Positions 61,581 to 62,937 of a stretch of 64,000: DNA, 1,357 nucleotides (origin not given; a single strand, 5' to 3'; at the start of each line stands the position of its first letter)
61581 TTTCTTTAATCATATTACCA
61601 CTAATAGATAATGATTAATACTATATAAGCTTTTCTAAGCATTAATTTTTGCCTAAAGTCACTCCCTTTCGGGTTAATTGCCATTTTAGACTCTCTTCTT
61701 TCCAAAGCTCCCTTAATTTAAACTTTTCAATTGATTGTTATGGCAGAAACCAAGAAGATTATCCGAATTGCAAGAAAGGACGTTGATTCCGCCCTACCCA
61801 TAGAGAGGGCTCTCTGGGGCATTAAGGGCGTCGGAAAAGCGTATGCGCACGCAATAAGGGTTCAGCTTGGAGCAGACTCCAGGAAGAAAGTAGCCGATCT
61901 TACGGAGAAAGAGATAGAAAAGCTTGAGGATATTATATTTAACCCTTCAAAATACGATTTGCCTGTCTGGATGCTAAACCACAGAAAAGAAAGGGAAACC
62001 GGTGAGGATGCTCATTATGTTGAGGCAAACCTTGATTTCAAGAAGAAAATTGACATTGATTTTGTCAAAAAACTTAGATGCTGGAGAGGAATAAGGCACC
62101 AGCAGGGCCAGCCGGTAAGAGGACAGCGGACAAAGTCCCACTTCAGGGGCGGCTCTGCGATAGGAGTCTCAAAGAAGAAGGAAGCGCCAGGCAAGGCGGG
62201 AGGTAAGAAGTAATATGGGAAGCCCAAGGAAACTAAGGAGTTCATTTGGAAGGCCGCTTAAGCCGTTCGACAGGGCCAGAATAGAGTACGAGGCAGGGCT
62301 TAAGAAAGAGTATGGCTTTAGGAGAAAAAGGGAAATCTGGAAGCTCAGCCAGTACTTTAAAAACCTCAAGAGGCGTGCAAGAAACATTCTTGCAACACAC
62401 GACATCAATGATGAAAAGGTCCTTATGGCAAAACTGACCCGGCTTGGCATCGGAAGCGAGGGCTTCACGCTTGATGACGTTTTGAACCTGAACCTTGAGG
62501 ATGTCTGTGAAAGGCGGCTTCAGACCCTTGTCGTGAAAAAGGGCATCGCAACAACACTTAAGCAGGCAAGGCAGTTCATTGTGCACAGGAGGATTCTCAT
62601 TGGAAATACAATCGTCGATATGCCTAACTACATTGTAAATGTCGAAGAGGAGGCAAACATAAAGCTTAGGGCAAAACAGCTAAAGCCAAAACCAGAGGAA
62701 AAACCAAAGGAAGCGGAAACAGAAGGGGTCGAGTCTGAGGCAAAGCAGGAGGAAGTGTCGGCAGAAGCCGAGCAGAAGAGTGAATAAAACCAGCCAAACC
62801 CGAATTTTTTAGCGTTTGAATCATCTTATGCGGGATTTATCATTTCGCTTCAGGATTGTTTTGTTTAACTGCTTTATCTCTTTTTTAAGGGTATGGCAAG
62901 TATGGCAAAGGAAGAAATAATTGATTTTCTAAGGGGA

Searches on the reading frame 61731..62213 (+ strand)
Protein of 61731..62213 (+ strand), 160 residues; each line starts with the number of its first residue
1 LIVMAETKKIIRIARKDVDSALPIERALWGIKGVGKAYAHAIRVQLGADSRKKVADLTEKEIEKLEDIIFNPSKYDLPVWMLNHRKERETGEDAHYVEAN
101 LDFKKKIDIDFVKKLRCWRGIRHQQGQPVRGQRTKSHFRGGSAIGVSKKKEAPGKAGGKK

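Call 51: search_protein_families(library=pfam, proteins=[window:61731-62213:+], max_evalue=0.00001)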
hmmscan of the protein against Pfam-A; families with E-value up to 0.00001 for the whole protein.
window:61731-62213:+ (160 aa): 1 family
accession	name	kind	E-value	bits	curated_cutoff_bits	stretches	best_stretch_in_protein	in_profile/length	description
PF00416.27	Ribosomal_S13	-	4.2e-37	127.9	31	1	12-139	1-127/128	Ribosomal protein S13/S18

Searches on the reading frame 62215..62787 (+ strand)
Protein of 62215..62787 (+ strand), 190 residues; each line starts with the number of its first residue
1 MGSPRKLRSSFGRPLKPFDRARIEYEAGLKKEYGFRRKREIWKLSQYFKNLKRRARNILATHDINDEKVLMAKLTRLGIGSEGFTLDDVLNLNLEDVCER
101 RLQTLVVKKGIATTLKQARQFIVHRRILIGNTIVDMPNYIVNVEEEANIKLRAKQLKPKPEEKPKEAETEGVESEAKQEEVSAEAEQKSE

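Call 51: search_protein_families(library=pfam, proteins=[window:62215-62787:+], max_evalue=0.00001)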
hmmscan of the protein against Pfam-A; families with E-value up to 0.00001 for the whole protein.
window:62215-62787:+ (190 aa): 1 family
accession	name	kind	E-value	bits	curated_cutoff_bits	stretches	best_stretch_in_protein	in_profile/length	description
PF01479.30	S4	-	2.2e-11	43.8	22.8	1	100-145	1-46/48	S4 domain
